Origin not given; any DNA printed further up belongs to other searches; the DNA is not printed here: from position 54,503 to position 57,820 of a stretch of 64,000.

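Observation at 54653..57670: Two complete PilB/GspE secretion-ATPase modules fused into one 1005-aa polypeptide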

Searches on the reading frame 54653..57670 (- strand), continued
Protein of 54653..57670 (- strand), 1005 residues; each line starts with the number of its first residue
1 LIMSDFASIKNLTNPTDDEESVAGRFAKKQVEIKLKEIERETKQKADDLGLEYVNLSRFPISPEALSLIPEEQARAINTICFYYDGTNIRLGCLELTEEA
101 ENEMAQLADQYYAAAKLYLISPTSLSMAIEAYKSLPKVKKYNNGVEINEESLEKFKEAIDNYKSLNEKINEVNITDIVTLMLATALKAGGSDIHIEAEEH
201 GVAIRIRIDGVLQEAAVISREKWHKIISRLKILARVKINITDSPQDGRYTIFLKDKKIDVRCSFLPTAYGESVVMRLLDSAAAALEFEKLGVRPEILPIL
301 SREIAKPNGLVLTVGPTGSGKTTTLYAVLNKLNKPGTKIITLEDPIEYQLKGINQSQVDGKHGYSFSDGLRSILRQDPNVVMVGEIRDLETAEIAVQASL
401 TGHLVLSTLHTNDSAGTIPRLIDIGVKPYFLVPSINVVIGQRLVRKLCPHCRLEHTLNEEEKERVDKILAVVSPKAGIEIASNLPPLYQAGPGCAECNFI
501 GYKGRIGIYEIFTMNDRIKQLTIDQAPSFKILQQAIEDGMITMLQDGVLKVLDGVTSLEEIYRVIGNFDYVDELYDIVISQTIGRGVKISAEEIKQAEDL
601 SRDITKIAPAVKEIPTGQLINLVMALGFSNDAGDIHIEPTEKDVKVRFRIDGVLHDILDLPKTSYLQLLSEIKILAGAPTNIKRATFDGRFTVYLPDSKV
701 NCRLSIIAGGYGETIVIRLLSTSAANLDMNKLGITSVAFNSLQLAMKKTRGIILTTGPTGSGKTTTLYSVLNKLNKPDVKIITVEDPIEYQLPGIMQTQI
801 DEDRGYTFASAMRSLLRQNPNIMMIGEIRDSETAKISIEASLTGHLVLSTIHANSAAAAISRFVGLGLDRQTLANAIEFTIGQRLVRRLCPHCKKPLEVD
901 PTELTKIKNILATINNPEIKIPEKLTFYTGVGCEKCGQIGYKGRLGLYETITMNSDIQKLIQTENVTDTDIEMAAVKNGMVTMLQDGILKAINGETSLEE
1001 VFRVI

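Call 23: find_encoding_contigs(protein=P0001, flank=10000, max_places=3)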
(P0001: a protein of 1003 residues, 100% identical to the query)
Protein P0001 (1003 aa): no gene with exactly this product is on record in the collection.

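Call 24: find_encoding_contigs(protein=P0101, flank=10000, max_places=2)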
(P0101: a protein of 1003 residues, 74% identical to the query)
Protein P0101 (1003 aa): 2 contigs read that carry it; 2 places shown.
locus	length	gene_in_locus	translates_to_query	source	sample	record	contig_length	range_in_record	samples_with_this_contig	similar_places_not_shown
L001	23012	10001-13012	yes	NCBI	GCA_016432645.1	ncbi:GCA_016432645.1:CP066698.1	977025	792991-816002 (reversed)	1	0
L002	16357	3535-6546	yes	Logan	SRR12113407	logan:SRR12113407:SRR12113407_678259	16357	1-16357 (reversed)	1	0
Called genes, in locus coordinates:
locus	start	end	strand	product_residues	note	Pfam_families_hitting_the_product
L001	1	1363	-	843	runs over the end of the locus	PF00521:DNA_topoisoIV, PF03989:DNA_gyraseA_C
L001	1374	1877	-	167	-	-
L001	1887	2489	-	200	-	PF00334:NDK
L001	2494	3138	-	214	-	PF13483:Lactamase_B_3, PF12706:Lactamase_B_2 (weak)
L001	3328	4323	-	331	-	-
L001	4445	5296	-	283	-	PF00753:Lactamase_B, PF23023:Anti-Pycsar_Apyc1 (weak), PF12706:Lactamase_B_2 (weak)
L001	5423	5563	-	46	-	-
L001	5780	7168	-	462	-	PF00587:tRNA-synt_2b, PF03129:HGTP_anticodon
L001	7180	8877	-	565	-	PF03485:Arg_tRNA_synt_N, PF00750:tRNA-synt_1d, PF05746:DALR_1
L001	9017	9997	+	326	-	-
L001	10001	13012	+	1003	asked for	PF05157:MshEN (weak), PF25199:nSTAND_NTPase5 (faint), PF00437:T2SSE, PF16796:Microtub_bd (faint), PF00004:AAA (faint), PF00005:ABC_tran (faint), PF01637:ATPase_2 (faint), PF00437:T2SSE, +10 more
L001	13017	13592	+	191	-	PF01997:Translin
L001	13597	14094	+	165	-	PF00149:Metallophos, PF12850:Metallophos_2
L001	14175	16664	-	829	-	PF00005:ABC_tran (faint), PF02463:SMC_N (faint), PF03193:RsgA_GTPase (faint), PF13191:AAA_16 (faint), PF13401:AAA_22 (faint), PF13476:AAA_23 (faint), PF13481:AAA_25 (faint), PF17755:UvrA_DNA-bind, +4 more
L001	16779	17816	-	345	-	PF13091:PLDc_2, PF00614:PLDc (weak), PF13091:PLDc_2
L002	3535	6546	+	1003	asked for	PF05157:MshEN (weak), PF25199:nSTAND_NTPase5 (faint), PF00437:T2SSE, PF16796:Microtub_bd (faint), PF00004:AAA (faint), PF00005:ABC_tran (faint), PF01637:ATPase_2 (faint), PF00437:T2SSE, +10 more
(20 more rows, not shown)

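Call 25: find_encoding_contigs(protein=P0103, flank=10000, max_places=2)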
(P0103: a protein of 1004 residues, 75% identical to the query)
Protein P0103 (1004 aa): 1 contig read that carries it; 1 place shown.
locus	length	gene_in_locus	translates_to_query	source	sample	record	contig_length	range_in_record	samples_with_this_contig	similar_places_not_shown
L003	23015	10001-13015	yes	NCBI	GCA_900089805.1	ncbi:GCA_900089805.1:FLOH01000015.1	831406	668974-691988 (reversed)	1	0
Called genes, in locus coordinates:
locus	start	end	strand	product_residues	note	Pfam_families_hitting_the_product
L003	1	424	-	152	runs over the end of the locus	-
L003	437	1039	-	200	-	PF00334:NDK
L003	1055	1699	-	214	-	PF13483:Lactamase_B_3, PF12706:Lactamase_B_2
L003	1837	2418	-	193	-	-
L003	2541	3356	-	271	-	PF25281:MBL_MAP1B (weak), PF00753:Lactamase_B, PF23023:Anti-Pycsar_Apyc1 (faint)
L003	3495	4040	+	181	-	-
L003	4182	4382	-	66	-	-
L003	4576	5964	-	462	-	PF28494:GlyRS_ins_1 (faint), PF00587:tRNA-synt_2b, PF03129:HGTP_anticodon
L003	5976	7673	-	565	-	PF03485:Arg_tRNA_synt_N, PF00750:tRNA-synt_1d, PF05746:DALR_1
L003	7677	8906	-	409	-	PF00579:tRNA-synt_1b, PF22421:SYY_C-terminal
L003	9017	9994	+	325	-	-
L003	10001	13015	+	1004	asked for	PF05157:MshEN (weak), PF01935:DUF87 (faint), PF00437:T2SSE, PF03215:Rad17 (faint), PF04851:ResIII (faint), PF16796:Microtub_bd (faint), PF25199:nSTAND_NTPase5 (faint), PF00437:T2SSE, +11 more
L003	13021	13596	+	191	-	PF01997:Translin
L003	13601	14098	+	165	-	PF00149:Metallophos, PF12850:Metallophos_2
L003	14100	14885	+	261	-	PF00459:Inositol_P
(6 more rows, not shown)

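Call 30: search_solved_structures(query=window:54653-57664:-, max_evalue=1e-20)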
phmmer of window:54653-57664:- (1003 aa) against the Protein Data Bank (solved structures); distinct sequences matched with E-value up to 1e-20: 21.
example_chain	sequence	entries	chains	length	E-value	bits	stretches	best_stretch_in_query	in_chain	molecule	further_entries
3jc8_Ba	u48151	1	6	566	3.5e-103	349.4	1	7-560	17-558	Type IV-A pilus assembly ATPase PilB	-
5zfr_A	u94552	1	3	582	4.9e-99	335.7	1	46-563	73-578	Type IV pilus biogenesis ATPase PilB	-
5tsg_B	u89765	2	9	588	5.8e-99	335.5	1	45-563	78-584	Type IV pilus biogenesis ATPase PilB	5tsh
6olj_C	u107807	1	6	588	1.1e-98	334.6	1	45-563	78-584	Type IV pilus biogenesis ATPase PilB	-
4pht_A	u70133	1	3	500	1.1e-98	334.5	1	155-562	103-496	General secretory pathway protein E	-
1p9r_A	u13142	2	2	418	1.6e-98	333.9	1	155-561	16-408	General secretion pathway protein E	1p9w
4ksr_A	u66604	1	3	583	1.8e-98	333.8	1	159-564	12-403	Type II secretion system protein E, Hemolysin-coregulated protein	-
4kss_A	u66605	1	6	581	1.9e-98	333.7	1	159-563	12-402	Type II secretion system protein E, hemolysin-coregulated protein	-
6f8l_G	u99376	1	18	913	1.1e-92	314.7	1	613-1000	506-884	Type IV pilus assembly protein PilF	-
5oiu_A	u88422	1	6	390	1.6e-90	307.5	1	617-1000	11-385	Type IV pilus assembly protein PilF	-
5it5_F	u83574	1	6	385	2.1e-90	307.1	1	618-1000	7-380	ATP binding motif-containing protein PilF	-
6ejf_A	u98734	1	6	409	2.6e-90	306.8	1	618-1000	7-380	Type IV pilus assembly protein PilF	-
5fl3_A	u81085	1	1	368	3.3e-34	121.1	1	178-423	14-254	PILI RETRACTION PROTEIN PILT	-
2ewv_A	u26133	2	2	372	4.4e-34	120.7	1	180-423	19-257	twitching motility protein PilT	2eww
2gsz_A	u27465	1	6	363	6.4e-34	120.2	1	182-423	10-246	twitching motility protein PilT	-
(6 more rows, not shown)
